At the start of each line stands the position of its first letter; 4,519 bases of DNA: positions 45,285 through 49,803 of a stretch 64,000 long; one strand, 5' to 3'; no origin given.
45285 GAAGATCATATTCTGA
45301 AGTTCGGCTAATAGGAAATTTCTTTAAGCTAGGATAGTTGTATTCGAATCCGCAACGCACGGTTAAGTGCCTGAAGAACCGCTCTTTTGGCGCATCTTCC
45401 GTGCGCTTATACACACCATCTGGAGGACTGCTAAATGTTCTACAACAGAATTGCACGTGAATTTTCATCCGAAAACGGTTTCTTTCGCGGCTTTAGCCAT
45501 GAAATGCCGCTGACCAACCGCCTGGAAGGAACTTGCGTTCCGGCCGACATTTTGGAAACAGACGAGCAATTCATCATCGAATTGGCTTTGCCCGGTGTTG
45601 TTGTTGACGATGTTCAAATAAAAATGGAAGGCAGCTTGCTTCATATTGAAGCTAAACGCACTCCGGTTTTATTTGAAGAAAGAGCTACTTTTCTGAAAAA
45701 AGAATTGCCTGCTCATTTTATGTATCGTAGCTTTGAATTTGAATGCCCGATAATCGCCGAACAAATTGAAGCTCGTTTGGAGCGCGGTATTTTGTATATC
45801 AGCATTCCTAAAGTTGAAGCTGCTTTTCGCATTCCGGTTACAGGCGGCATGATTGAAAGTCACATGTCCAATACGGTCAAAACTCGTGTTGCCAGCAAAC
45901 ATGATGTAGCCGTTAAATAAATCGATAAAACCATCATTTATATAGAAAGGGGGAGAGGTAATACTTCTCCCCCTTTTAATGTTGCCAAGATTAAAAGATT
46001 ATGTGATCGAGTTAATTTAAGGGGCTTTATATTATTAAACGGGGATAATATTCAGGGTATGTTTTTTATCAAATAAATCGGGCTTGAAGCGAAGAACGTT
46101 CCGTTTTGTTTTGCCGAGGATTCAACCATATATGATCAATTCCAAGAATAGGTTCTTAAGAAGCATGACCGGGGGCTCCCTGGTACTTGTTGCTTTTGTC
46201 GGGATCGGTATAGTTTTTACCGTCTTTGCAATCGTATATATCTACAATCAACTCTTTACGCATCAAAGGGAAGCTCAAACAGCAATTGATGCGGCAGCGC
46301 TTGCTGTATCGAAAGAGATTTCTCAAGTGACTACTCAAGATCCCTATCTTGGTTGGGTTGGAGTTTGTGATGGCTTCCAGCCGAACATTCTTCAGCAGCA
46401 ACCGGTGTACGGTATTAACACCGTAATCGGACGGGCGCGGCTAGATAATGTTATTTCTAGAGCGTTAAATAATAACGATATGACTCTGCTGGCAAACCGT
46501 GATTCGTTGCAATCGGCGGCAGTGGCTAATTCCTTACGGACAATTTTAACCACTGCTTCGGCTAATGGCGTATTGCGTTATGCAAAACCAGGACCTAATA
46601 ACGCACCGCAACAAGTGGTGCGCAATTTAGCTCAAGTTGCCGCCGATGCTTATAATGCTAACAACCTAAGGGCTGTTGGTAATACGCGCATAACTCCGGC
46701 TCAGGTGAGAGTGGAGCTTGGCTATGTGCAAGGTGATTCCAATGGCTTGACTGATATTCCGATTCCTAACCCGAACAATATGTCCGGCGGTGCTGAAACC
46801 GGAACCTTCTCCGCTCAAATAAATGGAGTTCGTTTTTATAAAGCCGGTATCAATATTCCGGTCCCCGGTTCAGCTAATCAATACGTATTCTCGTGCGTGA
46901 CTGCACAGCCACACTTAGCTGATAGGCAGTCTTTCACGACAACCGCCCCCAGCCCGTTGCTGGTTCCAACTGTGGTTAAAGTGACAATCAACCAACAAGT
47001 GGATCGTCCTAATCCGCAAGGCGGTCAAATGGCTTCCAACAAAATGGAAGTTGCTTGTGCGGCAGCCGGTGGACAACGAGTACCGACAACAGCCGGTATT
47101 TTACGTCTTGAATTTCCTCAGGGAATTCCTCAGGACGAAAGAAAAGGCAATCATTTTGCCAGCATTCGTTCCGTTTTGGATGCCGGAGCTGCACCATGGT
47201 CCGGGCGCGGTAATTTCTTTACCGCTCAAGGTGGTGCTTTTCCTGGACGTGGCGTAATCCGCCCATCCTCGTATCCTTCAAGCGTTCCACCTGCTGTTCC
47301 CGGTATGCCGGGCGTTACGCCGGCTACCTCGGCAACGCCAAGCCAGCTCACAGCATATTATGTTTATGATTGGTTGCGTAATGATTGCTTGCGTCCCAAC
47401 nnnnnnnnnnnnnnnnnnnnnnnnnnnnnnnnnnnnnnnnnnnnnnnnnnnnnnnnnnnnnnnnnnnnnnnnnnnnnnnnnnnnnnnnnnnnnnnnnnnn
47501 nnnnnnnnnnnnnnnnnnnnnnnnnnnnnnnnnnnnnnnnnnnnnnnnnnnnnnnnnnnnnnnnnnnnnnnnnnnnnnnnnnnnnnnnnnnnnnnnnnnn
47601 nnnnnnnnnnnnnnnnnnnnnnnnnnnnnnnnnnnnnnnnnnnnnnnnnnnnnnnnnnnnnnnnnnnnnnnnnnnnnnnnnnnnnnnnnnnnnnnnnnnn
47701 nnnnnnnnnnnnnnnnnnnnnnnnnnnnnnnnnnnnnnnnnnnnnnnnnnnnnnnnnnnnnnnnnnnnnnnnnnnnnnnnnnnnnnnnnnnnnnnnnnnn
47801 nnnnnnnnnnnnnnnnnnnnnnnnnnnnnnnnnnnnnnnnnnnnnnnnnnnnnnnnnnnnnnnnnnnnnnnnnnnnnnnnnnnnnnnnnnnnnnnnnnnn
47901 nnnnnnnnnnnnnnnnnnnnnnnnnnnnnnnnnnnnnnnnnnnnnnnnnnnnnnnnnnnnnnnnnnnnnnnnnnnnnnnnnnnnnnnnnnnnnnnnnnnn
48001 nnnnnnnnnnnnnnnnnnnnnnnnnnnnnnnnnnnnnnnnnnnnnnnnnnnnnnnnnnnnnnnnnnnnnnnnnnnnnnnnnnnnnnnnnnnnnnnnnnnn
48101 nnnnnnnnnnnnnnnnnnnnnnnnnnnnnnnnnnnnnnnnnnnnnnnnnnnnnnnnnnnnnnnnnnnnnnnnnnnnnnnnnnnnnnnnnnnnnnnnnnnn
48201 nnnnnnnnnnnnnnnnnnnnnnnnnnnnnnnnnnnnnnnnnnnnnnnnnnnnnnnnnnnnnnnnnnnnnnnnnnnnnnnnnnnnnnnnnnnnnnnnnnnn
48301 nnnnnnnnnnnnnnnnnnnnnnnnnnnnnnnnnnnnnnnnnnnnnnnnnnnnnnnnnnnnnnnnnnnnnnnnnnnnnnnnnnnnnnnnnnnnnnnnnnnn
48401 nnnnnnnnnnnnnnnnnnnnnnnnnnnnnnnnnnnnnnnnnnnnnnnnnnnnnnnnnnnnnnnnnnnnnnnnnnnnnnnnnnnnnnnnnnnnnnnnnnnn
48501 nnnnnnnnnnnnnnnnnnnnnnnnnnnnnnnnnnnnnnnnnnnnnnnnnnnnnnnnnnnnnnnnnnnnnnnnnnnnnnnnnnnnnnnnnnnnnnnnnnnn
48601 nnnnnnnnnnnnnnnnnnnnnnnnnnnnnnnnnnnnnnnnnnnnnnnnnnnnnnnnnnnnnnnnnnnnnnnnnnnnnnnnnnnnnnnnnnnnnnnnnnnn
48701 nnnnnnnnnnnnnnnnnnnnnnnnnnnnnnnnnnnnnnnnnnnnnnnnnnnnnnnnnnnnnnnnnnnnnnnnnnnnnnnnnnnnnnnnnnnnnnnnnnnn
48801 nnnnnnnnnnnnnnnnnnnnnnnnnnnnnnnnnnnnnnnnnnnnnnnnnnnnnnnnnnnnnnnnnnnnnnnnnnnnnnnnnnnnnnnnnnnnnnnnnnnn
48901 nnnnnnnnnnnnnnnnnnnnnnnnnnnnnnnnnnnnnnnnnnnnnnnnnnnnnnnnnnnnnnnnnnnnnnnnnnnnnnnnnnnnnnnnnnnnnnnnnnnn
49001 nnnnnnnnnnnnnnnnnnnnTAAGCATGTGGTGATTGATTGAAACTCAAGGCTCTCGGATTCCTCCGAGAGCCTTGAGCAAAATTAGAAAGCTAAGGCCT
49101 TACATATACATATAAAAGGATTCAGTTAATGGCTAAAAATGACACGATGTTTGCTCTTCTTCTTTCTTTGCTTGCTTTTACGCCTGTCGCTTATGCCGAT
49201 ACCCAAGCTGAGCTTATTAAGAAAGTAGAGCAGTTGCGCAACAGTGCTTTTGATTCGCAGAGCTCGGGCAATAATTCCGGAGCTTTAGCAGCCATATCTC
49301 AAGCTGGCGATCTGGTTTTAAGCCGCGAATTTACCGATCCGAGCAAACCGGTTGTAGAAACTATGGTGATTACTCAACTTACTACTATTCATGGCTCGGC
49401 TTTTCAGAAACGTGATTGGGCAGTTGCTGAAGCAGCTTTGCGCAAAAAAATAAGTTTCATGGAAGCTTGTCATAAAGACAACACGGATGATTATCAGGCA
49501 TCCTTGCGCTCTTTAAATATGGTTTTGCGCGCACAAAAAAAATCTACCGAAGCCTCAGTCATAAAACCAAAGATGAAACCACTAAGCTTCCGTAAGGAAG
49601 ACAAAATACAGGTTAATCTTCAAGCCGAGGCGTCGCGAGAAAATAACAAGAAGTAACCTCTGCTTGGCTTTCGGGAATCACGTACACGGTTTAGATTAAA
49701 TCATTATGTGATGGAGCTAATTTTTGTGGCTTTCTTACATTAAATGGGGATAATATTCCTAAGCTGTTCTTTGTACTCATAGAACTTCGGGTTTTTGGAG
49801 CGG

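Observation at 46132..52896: Two tandem ~1000-aa TadG-like proteins whose bulk matches no family I recognise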

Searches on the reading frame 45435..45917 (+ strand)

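Call 4: search_protein_families(library=pfam, proteins=[window:45435-45917:+], max_evalue=1)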
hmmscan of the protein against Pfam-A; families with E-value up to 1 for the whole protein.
window:45435-45917:+ (161 aa): 3 families
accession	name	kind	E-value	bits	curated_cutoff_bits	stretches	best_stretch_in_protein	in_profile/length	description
PF00011.27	HSP20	-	4.2e-10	40.1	20.8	1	38-130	1-91/102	Hsp20/alpha crystallin family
PF17886.7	ArsA_HSP20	-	0.16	12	22.5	1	44-75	2-33/63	HSP20-like domain found in ArsA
PF10702.14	DUF2507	-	0.17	12.4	35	1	66-116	53-102/123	Protein of unknown function (DUF2507)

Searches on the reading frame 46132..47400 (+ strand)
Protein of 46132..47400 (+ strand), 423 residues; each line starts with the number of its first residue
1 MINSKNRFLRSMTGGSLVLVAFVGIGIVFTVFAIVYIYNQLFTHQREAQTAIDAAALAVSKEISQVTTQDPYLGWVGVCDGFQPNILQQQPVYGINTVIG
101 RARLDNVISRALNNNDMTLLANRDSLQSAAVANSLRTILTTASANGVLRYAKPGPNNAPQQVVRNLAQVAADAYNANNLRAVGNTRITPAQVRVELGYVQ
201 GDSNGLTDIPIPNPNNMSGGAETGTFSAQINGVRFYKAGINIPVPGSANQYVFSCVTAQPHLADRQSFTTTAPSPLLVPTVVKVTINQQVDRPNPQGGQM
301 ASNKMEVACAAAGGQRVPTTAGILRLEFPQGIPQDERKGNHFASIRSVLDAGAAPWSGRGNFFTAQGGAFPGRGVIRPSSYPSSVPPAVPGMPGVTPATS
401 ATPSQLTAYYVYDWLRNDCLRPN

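Call 78: search_dna_similar(query=window:46132-47400:+, collection=plasmids, mode=protein, max_evalue=10, max_rows=15)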
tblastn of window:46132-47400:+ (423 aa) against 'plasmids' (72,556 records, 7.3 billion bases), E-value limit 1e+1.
Records with a match: 1; places in all: 2; records where one place covers at least 80% of the query: 0.
Best place of each record, by identity: <60% 1.
By first word of the organism name: Streptomyces 1.
By predicted mobility (MOB-suite, as given by PLSDB): non-mobilizable 1.
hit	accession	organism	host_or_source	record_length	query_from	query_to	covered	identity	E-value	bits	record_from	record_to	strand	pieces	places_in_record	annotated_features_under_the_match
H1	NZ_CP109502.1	Streptomyces sp. NBC_01426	-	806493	205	288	20%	25.5%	8e+0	37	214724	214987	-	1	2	hypothetical protein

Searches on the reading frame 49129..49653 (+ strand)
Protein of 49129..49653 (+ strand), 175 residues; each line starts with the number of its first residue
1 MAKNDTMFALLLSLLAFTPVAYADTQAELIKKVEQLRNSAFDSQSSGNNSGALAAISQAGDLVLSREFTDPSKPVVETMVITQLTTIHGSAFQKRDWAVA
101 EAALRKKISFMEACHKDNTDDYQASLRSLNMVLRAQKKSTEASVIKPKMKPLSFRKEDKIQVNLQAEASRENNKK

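Call 4: search_protein_families(library=pfam, proteins=[window:49129-49653:+], max_evalue=1)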
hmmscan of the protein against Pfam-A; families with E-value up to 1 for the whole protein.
window:49129-49653:+ (175 aa): 0 families

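Call 25: search_protein_families(library=ncbifam, proteins=[window:49129-49653:+], max_evalue=0.1)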
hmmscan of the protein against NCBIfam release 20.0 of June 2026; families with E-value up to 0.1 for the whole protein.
window:49129-49653:+ (175 aa): 0 families
